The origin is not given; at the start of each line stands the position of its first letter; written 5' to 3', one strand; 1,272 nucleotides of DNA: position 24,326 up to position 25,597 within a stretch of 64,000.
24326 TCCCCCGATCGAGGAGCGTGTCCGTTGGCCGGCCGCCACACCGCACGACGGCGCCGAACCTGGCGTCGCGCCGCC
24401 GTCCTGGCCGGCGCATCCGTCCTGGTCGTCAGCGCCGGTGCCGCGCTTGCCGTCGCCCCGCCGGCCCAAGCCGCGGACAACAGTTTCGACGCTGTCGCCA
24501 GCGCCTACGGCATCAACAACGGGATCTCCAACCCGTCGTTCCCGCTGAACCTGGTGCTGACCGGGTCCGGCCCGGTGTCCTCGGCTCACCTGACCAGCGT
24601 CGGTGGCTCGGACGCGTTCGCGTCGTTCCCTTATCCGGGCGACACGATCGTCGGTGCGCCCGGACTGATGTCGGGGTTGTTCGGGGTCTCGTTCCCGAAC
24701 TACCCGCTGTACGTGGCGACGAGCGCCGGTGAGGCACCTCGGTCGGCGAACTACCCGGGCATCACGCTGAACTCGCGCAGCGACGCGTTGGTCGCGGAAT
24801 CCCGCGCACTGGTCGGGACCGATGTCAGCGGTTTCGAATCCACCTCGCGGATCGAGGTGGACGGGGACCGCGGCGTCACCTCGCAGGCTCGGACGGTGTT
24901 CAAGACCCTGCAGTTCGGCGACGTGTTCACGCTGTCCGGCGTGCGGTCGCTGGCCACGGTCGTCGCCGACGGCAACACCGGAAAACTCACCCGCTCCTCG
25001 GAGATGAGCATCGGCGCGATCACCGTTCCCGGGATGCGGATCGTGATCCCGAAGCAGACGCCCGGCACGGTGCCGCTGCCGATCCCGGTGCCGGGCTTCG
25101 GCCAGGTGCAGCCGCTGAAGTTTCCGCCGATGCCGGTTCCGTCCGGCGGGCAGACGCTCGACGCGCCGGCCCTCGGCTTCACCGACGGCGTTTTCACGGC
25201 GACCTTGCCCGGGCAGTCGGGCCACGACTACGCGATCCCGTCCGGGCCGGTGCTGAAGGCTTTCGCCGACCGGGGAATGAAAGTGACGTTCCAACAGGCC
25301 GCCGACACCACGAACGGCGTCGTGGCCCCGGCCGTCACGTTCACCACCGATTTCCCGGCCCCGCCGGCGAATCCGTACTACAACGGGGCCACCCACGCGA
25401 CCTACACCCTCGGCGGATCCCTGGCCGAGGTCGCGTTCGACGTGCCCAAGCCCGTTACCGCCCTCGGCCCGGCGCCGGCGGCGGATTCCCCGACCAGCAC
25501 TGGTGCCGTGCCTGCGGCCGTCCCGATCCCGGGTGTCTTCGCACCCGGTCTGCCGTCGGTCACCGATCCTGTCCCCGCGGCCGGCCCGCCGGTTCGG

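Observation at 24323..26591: Uncharacterised three-gene envelope module (anchored surface protein + 2-TM miniprotein + membrane Zn-finger-like protein) fused into a Liv-type ABC importer operon (copy A)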

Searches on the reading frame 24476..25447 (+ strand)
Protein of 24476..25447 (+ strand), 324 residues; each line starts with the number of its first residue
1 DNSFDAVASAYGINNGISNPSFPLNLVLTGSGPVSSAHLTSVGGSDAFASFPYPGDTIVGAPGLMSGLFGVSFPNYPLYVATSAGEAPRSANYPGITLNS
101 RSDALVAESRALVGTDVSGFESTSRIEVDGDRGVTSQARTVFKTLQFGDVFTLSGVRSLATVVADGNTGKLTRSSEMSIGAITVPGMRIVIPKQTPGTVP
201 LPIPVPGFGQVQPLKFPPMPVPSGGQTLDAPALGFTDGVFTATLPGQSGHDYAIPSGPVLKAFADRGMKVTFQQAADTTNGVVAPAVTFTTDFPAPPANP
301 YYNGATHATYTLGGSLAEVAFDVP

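Call 54: predict_structure(alignment_id=A5)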
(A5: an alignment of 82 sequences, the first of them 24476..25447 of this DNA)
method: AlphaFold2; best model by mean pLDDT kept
length: 324 residues; sequences in the alignment: 82
mean_pLDDT: 91.1   pTM: 0.85
mean pLDDT of the five models: 91.1, 90.1, 89.6, 88.1, 84.6
residues with pLDDT >= 90: 243; 70-90: 55; 50-70: 26; < 50: 0
segments of 3 or more residues with pLDDT < 50: none
pLDDT, mean of each block of 10 residues (from residue 1): 92 93 87 96 95 73 57 70 97 96 98 93 97 97 92 97 96 98 97 90 78 92 92 96 90 93 97 96 98 91 92 97 74
secondary structure, 60 per line:
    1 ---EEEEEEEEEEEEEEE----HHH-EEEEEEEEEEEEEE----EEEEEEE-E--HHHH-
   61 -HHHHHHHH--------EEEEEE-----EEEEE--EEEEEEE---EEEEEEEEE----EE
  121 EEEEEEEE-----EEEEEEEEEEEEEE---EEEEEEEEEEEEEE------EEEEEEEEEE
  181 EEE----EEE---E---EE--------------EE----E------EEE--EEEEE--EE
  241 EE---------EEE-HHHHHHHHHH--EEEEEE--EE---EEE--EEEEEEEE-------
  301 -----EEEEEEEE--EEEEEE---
elements in order: E4-18 E27-40 E45-51 H56-59 H62-69 E78-83 E89-93 E96-102 E106-114 E119-128 E134-147 E151-164 E171-183 E188-190 E227-229 E232-236 E239-242 E252-254 H256-265 E268-273 E281-283 E286-293 E306-313 E316-321

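Call 56: fold_search(model_id=the predicted structure, library=pdb)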
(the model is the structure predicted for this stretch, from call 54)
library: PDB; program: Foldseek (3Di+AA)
matches with E <= 10: 634; with E <= 0.001: 0
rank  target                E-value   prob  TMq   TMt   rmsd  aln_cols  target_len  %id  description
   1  2r8a_A                1.6e-03  0.33  0.14  0.13  20.8       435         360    8  Crystal structure of the long-chain fatty acid transporter FadL mutant delta N8 (released 2008-09-23)
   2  4v3h_B                1.7e-03  0.35  0.15  0.14  23.2       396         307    6  Crystal structure of CymA from Klebsiella oxytoca (released 2015-06-03)
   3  2x55                  1.8e-03  0.16  0.10  0.11  25.4       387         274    8  Yersinia Pestis Plasminogen Activator Pla (Native) (released 2010-07-28)
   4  2x56                  1.9e-03  0.18  0.11  0.11  24.3       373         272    9  Yersinia Pestis Plasminogen Activator Pla (Native) (released 2010-07-28)
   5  3pgr                  2.4e-03  0.18  0.12  0.11  20.9       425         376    7  Asp348Arg mutant of EcFadL (released 2011-05-25)
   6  3pgs_B                2.7e-03  0.33  0.16  0.13  21.7       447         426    9  Phe3Gly mutant of EcFadL (released 2011-05-25)
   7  3pgs_A                3.4e-03  0.30  0.16  0.13  20.4       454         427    9  Phe3Gly mutant of EcFadL (released 2011-05-25)
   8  2r4l_A                3.4e-03  0.28  0.15  0.13  22.2       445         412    8  Crystal structure of the long-chain fatty acid transporter FadL mutant P34A (released 2008-09-16)
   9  5o77                  4.5e-03  0.44  0.17  0.16  17.8       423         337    9  Klebsiella pneumoniae OmpK35 (released 2018-06-20)
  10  2x9k                  5.0e-03  0.51  0.18  0.20  22.6       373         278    9  Structure of a E.coli porin (released 2011-01-26)
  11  3nsg_A                6.0e-03  0.38  0.18  0.17  18.1       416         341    7  Crystal Structure of OmpF, an Outer Membrane Protein from Salmonella typhi (released 2011-07-13)
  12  3dwn_A                6.0e-03  0.15  0.13  0.11  22.7       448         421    7  Crystal structure of the long-chain fatty acid transporter FadL mutant A77E/S100R (released 2008-12-16)
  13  5mdq_A                6.6e-03  0.54  0.20  0.19  20.4       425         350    7  Crystal structure of outer membrane expressed Chitoporin VhChip from Vibrio harveyi (released 2017-12-20)
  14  2y0k                  7.3e-03  0.44  0.19  0.18  21.7       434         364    7  Crystal Structure of Pseudomonas Aeruginosa OpdO (released 2011-12-21)
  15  1t16_A                8.0e-03  0.14  0.14  0.11  23.2       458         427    8  Crystal structure of the bacterial fatty acid transporter FadL from Escherichia coli (released 2004-06-15)
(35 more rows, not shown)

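Call 61: fold_search(model_id=the predicted structure, library=viral)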
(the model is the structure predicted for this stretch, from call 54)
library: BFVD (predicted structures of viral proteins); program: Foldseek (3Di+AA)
matches with E <= 10: 368; with E <= 0.001: 0
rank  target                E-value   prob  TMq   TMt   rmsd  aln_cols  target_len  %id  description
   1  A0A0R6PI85            2.0e-03  0.28  0.14  0.10  25.1       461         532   10  (no name in the UniProt tables at hand)
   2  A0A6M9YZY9            5.2e-02  0.30  0.14  0.21  20.3       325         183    6  (no name in the UniProt tables at hand)
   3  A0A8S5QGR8            6.3e-02  0.13  0.17  0.05  36.1       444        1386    8  Tail protein [Siphoviridae sp. ctr8v12]
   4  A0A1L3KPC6            1.0e-01  0.03  0.08  0.04  27.9       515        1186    8  Uncharacterized protein [Hubei odonate virus 14]
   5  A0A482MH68            1.3e-01  0.11  0.18  0.11  23.0       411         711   11  Uncharacterized protein [Nodularia phage vB_NspS-kac65v161]
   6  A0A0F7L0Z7            1.3e-01  0.09  0.10  0.15  19.8       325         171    4  Uncharacterized protein [uncultured marine virus]
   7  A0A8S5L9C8            1.3e-01  0.08  0.10  0.15  20.9       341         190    5  Outer membrane protein [Myoviridae sp. ctPuP5]
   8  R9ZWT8                1.7e-01  0.25  0.15  0.15  20.2       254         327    6  Outer-membrane protein OmpA domain containing protein [Cellulophaga phage phi17:2]
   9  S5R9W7                1.9e-01  0.13  0.12  0.08  19.7       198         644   12  Finer protein [Duck adenovirus 1]
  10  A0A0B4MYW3            2.2e-01  0.03  0.07  0.08  20.4       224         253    6  Uncharacterized protein [Streptococcus phage SOCP]
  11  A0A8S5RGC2            2.6e-01  0.04  0.09  0.06  25.8       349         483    6  Outer membrane protein [virus sp. ct5rm7]
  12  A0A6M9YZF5            3.0e-01  0.11  0.19  0.10  25.7       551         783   10  (no name in the UniProt tables at hand)
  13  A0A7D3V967            3.0e-01  0.05  0.13  0.06  20.3       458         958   12  Collagen-like protein [Fadolivirus FV1/VV64]
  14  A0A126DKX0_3          3.2e-01  0.06  0.15  0.06  34.3       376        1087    9  (no name in the UniProt tables at hand)
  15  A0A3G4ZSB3            3.5e-01  0.15  0.13  0.12  16.8       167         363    8  Uncharacterized protein [Edafosvirus sp.]
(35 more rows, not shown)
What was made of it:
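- On Known extracytoplasmic folds for P1 (beta-jellyroll LptC/LptA, LolA-like, lipocalin, porin/FadL barrels): With a pLDDT-91 model, the best Foldseek PDB hit has E 1.6e-3, TM at most 0.23 and rmsd at least 17 A. BFVD gave nothing (calls 54, 56, 61).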
